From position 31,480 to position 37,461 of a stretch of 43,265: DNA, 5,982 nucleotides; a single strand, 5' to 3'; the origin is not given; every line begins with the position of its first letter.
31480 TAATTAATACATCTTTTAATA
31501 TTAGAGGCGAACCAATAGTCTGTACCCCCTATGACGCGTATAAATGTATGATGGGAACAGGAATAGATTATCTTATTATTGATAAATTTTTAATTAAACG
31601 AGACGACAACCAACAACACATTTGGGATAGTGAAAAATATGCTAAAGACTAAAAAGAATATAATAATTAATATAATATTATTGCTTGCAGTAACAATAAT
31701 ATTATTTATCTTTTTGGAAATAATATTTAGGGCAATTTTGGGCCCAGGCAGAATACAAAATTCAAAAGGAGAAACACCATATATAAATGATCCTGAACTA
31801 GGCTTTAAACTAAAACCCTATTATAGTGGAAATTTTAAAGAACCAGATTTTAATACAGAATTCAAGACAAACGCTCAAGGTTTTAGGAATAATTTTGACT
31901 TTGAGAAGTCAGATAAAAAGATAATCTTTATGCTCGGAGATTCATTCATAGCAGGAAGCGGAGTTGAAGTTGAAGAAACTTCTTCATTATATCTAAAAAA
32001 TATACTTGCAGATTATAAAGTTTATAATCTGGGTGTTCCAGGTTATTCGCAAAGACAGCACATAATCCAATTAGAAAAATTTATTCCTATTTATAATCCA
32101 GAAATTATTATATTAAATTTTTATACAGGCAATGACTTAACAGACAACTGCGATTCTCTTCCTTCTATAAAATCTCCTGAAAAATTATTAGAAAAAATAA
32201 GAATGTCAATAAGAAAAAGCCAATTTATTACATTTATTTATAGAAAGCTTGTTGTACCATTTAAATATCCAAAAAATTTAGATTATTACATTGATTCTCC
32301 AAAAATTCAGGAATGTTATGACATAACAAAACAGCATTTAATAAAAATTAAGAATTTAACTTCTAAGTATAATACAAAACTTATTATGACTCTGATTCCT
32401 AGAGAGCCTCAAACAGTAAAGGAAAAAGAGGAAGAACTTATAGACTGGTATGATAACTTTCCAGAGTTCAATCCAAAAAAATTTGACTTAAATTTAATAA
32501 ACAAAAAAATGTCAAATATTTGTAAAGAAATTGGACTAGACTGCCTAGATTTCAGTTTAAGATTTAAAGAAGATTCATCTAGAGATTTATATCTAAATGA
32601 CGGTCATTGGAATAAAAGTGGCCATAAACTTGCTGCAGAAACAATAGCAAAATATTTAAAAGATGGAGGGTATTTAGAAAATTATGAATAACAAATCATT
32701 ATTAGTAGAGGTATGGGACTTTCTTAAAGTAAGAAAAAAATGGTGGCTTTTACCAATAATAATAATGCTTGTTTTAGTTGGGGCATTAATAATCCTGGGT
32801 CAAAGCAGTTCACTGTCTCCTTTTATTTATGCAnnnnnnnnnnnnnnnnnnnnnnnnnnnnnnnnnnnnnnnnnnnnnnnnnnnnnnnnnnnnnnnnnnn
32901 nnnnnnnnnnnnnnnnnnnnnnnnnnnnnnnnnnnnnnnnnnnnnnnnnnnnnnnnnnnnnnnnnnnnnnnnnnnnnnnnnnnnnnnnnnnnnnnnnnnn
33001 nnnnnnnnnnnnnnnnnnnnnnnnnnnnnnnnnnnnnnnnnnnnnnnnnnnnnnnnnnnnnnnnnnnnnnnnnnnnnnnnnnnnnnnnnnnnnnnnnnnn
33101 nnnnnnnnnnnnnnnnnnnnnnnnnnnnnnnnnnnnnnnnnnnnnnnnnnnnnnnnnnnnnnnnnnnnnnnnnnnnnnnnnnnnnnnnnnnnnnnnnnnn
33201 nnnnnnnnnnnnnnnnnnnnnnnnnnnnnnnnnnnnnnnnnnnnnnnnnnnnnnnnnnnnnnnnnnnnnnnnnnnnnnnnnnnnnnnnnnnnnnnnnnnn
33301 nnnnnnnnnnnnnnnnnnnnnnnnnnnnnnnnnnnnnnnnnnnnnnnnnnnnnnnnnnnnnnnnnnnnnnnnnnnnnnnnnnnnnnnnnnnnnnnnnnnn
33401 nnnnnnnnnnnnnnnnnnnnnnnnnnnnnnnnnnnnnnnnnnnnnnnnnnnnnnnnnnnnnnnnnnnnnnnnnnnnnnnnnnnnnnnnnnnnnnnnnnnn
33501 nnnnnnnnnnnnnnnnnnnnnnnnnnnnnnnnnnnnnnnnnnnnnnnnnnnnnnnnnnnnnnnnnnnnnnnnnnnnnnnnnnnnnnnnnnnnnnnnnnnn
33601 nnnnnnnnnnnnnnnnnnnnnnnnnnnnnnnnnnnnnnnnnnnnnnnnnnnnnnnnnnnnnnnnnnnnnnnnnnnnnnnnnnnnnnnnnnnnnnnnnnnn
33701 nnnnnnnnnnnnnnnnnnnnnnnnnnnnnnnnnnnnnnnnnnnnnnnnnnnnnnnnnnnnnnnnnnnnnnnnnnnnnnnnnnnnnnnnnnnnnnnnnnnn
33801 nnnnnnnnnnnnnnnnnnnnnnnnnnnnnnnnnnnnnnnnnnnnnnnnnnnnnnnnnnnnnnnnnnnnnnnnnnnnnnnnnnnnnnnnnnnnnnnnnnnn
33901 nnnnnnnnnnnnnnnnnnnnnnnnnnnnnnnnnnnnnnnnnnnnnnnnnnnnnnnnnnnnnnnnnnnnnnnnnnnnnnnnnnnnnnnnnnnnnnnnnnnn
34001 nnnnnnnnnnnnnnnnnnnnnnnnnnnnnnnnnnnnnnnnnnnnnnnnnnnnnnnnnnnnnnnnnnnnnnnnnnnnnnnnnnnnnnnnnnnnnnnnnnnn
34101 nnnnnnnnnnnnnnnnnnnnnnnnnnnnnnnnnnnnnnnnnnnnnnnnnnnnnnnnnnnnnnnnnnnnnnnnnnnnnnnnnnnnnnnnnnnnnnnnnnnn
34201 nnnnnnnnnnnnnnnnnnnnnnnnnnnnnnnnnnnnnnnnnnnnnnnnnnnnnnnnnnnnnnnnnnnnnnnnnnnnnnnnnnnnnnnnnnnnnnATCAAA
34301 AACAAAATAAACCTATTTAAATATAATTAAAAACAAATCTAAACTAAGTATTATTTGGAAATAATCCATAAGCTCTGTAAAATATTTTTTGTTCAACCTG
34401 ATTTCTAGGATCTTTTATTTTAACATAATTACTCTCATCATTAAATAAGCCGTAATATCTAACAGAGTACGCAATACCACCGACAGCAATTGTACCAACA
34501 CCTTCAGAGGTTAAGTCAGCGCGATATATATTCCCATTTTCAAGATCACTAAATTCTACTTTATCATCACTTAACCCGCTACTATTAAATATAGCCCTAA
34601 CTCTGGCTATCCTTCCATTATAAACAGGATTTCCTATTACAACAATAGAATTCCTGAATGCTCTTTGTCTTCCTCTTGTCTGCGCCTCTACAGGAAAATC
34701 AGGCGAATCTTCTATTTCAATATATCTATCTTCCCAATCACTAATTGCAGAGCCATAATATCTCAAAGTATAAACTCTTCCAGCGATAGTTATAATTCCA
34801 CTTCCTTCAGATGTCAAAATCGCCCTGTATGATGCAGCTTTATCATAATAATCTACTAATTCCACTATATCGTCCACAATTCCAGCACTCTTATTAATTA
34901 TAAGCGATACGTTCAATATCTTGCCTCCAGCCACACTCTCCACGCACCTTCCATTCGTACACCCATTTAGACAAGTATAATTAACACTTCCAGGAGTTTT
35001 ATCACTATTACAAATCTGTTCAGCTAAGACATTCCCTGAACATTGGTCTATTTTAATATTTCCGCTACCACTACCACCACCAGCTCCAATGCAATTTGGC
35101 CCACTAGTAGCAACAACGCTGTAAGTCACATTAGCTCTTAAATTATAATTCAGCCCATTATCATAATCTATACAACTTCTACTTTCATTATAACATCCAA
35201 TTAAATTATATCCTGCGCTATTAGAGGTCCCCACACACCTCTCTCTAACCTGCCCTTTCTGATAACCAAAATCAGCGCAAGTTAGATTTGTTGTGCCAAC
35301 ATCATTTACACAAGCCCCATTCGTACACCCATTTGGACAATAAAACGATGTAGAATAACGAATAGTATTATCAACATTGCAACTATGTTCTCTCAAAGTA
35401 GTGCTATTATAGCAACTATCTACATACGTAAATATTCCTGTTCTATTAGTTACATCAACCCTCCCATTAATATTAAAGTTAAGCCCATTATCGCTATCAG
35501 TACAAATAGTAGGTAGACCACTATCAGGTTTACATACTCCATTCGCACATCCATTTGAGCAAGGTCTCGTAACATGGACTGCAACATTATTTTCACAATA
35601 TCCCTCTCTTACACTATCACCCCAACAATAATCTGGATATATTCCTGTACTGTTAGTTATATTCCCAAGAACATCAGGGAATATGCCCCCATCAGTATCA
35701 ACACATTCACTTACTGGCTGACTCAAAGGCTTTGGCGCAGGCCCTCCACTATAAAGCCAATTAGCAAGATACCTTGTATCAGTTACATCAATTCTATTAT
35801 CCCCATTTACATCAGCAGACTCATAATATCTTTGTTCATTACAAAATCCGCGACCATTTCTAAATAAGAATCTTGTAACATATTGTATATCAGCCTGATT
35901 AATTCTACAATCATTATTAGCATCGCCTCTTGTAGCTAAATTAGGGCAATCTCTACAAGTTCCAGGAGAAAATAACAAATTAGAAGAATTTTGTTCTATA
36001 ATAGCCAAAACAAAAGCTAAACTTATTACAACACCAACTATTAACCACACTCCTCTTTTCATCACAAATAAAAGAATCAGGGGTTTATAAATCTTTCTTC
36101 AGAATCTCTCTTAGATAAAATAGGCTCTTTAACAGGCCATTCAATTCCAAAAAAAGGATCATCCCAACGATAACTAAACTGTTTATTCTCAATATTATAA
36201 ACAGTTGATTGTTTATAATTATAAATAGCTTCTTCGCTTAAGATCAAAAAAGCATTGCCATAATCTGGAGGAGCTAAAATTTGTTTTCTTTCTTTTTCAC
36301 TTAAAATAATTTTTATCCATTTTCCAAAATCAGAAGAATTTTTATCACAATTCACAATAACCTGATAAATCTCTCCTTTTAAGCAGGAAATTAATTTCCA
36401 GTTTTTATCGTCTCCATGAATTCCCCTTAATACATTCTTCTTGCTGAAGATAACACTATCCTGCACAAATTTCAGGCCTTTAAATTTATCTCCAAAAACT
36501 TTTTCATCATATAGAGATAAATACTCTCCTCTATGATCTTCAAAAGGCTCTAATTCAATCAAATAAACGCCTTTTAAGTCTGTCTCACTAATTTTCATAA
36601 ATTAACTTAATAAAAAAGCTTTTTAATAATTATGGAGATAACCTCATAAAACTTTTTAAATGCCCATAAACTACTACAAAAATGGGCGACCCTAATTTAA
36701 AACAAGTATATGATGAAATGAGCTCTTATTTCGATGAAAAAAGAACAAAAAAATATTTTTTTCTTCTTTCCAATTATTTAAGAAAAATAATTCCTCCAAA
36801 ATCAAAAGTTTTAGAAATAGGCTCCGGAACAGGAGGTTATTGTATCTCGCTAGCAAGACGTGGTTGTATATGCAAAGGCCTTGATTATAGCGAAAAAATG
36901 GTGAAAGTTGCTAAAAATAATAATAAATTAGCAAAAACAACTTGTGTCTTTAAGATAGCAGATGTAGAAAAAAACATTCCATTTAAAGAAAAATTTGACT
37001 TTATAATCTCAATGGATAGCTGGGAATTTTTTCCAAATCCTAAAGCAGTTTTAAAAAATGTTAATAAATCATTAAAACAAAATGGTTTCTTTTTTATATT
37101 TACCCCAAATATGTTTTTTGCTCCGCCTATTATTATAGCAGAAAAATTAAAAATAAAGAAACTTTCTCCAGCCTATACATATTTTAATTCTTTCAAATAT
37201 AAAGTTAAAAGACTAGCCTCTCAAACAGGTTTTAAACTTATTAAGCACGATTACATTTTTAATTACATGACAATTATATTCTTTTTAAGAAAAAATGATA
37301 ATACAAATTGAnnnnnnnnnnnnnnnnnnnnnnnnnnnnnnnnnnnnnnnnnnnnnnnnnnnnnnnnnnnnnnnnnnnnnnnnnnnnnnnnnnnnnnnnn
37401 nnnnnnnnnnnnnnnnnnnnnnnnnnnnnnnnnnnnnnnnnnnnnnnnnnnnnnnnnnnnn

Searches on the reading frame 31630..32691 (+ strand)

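Call 29: search_protein_families(library=pfam, proteins=[window:31630-32691:+], max_evalue=0.0001)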
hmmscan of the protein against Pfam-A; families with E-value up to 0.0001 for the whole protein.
window:31630-32691:+ (353 aa): 2 families
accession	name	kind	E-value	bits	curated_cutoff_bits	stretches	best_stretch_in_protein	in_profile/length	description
PF13472.12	Lipase_GDSL_2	-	7.1e-07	30.3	32.9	1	102-334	2-178/178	GDSL-like Lipase/Acylhydrolase family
PF00657.28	Lipase_GDSL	-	1.3e-06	29.2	23.6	1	99-338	1-207/208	GDSL-like Lipase/Acylhydrolase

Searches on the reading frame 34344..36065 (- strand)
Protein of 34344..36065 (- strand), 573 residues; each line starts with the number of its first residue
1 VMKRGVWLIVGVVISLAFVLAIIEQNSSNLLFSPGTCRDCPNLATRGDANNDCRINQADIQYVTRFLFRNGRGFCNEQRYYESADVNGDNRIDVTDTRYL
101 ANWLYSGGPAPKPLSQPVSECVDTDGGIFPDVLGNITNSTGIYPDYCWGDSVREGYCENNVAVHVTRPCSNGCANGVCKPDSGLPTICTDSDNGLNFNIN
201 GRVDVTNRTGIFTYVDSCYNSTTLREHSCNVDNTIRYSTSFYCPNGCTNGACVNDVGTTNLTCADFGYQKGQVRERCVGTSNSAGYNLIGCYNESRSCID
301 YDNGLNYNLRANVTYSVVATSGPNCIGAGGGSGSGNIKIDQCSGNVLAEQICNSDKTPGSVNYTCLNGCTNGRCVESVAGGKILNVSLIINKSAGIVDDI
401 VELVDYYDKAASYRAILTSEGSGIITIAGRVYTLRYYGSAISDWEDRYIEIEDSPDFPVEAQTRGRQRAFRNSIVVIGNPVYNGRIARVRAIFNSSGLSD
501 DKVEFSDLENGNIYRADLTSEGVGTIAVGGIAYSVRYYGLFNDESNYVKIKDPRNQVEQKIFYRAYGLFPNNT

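Call 29: search_protein_families(library=pfam, proteins=[window:34344-36065:-], max_evalue=0.0001)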
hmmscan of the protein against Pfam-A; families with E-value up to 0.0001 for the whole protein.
window:34344-36065:- (573 aa): 1 family
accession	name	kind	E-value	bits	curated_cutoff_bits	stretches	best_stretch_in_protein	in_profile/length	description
PF00404.24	Dockerin_1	-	2.6e-06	28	22.9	1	47-102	2-54/57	Dockerin type I domain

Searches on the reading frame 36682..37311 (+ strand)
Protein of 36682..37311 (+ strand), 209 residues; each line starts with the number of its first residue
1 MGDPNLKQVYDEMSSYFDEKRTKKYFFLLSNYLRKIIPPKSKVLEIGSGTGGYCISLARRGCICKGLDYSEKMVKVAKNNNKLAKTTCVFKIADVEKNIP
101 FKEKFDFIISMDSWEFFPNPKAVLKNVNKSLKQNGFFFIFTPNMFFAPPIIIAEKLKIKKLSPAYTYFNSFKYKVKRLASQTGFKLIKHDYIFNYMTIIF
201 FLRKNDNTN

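Call 29: search_protein_families(library=pfam, proteins=[window:36682-37311:+], max_evalue=0.0001)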
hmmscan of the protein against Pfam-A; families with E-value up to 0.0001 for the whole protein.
window:36682-37311:+ (209 aa): 5 families
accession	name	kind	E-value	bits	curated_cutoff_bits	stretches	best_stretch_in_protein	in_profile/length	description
PF08241.18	Methyltransf_11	-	9.3e-20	71.5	21.2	1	44-139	1-95/95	Methyltransferase domain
PF13847.12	Methyltransf_31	-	9.1e-19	68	27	1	40-143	4-113/145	Methyltransferase domain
PF13489.12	Methyltransf_23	-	5.3e-18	65.7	27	1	19-187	3-162/164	Methyltransferase domain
PF13649.12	Methyltransf_25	-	3.6e-17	63.3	27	1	43-135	1-97/97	Methyltransferase domain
PF08242.18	Methyltransf_12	-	5.5e-13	49.9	30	1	44-137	1-98/98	Methyltransferase domain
